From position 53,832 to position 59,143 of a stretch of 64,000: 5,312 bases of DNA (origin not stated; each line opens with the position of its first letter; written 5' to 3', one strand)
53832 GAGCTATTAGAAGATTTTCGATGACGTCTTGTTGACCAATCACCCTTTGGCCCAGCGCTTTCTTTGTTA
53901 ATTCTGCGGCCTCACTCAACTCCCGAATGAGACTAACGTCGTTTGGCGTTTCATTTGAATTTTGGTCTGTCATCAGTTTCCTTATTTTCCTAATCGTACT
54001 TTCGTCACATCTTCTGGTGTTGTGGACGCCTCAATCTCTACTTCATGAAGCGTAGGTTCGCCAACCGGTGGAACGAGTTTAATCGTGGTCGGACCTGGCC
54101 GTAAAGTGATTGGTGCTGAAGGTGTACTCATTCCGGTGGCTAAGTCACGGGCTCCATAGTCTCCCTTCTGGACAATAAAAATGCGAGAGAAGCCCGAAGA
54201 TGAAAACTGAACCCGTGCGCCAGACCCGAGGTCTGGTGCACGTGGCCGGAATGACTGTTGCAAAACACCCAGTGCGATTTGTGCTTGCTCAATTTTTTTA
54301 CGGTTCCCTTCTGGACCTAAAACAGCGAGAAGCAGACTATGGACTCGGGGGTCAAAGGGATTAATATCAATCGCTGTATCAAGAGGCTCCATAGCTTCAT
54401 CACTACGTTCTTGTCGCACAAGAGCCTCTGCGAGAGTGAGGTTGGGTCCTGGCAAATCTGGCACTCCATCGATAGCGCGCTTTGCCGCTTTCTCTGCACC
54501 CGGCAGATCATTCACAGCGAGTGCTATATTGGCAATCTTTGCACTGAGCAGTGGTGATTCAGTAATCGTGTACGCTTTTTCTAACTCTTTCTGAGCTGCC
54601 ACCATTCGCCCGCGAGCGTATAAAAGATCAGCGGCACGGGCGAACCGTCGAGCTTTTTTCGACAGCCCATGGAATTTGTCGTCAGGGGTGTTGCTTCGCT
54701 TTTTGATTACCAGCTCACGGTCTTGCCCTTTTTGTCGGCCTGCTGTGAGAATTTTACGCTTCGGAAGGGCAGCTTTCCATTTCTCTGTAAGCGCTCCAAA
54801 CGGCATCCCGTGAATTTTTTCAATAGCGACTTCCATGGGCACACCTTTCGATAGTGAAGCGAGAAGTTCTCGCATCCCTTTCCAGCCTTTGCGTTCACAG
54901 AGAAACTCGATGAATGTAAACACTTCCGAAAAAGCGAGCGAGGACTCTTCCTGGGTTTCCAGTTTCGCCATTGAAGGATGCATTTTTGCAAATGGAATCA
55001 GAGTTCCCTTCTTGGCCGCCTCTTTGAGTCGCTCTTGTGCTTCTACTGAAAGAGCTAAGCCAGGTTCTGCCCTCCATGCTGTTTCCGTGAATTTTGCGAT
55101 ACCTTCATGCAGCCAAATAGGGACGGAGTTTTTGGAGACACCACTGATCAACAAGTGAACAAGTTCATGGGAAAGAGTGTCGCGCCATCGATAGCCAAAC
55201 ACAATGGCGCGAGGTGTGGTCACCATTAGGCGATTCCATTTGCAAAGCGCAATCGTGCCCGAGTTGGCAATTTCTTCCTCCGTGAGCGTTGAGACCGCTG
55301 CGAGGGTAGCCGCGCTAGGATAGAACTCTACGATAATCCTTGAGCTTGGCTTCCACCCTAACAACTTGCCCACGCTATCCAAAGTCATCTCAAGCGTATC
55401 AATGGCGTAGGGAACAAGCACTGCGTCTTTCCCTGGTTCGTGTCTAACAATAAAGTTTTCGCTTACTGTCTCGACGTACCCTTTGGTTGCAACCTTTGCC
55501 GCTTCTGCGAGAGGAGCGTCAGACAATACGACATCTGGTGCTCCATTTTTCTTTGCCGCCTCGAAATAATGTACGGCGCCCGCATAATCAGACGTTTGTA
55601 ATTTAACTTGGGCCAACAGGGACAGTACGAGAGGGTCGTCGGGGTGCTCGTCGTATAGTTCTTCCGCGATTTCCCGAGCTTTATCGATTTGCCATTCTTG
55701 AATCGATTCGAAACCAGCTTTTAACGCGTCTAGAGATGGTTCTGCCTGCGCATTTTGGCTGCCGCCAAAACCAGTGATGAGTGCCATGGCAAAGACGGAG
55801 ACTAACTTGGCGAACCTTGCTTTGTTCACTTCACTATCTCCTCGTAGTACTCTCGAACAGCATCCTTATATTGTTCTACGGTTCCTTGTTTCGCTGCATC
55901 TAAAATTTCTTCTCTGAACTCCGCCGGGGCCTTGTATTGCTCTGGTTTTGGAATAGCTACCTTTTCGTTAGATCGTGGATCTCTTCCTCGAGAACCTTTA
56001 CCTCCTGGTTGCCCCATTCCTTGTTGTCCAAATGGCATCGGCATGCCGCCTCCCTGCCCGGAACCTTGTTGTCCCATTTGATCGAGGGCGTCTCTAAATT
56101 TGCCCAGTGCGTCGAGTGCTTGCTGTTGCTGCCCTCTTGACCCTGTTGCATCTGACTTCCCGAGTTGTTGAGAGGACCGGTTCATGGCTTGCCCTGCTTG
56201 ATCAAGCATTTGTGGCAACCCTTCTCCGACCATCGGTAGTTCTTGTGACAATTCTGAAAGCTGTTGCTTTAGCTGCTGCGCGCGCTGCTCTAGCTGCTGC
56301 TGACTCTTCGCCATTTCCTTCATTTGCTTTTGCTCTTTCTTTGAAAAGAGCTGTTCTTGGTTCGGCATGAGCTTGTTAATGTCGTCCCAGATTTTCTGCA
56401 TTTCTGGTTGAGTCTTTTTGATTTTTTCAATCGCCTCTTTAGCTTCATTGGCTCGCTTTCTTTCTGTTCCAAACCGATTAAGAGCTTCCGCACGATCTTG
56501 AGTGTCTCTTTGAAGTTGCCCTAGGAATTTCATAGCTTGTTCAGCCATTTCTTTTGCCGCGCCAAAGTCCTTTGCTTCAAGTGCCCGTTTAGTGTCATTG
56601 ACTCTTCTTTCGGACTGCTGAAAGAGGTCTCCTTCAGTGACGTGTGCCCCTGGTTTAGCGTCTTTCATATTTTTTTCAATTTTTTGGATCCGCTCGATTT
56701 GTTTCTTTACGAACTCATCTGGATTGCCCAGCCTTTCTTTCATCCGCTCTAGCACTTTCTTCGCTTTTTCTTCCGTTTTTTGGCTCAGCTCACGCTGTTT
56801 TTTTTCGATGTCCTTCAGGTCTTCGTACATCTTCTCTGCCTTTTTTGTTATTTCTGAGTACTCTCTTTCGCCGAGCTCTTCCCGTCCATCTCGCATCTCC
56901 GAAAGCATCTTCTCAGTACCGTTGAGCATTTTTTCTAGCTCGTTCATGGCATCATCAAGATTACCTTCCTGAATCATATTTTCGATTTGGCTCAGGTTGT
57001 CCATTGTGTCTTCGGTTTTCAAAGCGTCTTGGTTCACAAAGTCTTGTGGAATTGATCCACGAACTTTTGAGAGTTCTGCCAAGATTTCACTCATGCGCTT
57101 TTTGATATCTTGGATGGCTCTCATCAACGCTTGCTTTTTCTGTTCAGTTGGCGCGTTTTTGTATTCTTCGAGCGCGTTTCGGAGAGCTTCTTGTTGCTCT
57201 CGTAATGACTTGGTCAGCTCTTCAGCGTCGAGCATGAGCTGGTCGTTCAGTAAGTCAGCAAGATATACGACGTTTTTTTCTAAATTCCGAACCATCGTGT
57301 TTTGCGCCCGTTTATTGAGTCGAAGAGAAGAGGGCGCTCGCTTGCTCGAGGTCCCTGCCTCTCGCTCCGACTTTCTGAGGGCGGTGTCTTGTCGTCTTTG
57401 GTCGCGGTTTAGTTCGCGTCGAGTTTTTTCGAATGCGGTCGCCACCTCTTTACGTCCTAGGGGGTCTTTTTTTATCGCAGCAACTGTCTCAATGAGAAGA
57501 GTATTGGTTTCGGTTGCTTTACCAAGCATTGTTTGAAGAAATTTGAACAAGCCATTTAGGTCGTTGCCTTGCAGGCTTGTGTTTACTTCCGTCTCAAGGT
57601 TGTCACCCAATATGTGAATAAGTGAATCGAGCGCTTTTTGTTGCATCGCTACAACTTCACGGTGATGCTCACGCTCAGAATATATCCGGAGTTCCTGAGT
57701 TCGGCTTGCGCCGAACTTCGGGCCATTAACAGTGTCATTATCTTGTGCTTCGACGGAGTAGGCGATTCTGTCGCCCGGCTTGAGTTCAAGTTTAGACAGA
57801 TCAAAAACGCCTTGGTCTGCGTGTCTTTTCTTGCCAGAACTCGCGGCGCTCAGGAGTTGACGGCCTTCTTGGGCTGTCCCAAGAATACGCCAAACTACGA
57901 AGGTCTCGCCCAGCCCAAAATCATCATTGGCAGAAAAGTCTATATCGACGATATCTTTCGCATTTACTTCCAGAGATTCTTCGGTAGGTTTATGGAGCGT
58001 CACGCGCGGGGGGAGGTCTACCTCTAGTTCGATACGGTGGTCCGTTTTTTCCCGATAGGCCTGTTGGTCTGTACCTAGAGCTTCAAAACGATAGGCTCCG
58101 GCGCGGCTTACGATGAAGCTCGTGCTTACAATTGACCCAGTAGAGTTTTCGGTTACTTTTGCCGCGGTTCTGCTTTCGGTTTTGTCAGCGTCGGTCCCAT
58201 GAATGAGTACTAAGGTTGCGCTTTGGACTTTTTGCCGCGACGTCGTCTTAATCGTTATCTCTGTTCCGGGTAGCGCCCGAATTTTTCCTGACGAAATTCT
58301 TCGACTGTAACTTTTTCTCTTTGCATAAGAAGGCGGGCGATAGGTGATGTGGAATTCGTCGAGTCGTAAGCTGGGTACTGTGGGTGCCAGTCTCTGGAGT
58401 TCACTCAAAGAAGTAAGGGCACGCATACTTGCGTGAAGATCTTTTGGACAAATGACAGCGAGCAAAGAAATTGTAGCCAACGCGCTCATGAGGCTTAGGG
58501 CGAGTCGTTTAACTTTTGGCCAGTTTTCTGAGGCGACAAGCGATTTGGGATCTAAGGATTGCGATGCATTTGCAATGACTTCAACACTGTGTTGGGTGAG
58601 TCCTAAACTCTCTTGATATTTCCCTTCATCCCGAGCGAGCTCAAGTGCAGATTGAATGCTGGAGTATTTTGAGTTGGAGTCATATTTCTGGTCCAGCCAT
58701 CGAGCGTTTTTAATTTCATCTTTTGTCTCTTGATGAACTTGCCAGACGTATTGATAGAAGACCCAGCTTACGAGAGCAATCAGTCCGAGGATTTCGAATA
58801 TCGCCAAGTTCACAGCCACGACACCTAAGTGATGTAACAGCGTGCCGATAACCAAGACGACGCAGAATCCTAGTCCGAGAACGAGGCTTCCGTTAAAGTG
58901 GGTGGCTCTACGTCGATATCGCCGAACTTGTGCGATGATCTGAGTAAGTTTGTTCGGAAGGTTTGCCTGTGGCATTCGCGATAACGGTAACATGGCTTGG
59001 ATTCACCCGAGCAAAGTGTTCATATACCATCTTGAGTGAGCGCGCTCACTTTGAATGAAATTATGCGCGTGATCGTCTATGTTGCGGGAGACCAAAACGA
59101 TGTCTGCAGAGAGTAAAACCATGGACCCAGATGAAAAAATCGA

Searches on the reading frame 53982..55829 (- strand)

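Call 57: search_protein_families(library=pfam, proteins=[window:53982-55829:-], max_evalue=0.0001)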
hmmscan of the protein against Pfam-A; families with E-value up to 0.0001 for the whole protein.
window:53982-55829:- (615 aa): 6 families
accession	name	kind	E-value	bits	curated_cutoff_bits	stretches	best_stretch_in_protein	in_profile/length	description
PF13485.12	Peptidase_MA_2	-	8.1e-14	52.3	32.4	1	157-355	13-199/201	Peptidase MA superfamily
PF14559.12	TPR_19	-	3e-13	50.3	25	1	436-500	1-65/68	Tetratricopeptide repeat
PF13432.12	TPR_16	-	8.5e-11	42.5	32.7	0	432-494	3-65/65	Tetratricopeptide repeat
PF23914.1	TPR_CcmH_CycH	-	9.3e-09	35.7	42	0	43-94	98-149/158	Cytochrome c-type biogenesis protein H TPR domain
PF13428.12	TPR_14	-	1.4e-07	31.9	23.5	0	464-502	5-42/44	Tetratricopeptide repeat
PF13424.12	TPR_12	-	4.9e-06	27.1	30.1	0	49-92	27-71/77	Tetratricopeptide repeat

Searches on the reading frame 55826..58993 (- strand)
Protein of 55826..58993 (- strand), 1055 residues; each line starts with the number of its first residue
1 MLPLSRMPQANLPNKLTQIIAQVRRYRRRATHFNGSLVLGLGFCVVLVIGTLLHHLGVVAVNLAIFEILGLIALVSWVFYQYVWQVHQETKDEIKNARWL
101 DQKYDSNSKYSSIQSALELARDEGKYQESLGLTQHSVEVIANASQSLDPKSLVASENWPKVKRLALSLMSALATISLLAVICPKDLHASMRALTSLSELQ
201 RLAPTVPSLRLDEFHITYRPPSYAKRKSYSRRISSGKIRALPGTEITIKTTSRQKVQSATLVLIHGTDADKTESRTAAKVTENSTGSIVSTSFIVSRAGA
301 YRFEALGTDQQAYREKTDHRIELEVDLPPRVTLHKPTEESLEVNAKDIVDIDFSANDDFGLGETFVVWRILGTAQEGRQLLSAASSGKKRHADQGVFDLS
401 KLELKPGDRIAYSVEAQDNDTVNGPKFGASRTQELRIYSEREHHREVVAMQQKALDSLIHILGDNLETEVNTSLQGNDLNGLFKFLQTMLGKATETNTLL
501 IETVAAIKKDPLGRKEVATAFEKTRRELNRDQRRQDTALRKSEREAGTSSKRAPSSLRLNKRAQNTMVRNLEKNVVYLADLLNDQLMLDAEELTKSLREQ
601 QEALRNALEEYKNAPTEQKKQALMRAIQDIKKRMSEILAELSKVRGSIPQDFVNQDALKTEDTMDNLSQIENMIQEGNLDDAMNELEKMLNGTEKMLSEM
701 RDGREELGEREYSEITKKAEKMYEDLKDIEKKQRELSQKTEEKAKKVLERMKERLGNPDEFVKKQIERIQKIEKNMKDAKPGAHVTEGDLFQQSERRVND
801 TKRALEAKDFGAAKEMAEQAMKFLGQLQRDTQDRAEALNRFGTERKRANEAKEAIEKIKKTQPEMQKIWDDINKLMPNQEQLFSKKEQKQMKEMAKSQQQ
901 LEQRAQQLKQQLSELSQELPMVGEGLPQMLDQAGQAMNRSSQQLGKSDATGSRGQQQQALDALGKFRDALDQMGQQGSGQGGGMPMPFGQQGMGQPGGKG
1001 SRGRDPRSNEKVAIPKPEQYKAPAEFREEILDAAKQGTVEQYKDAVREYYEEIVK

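Call 57: search_protein_families(library=pfam, proteins=[window:55826-58993:-], max_evalue=0.0001)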
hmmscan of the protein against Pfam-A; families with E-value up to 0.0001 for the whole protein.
window:55826-58993:- (1055 aa): 1 family
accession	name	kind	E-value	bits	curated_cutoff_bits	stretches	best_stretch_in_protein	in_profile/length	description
PF13779.11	DUF4175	-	9.6e-22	77.3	27.3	1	160-1020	139-791/825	Domain of unknown function (DUF4175)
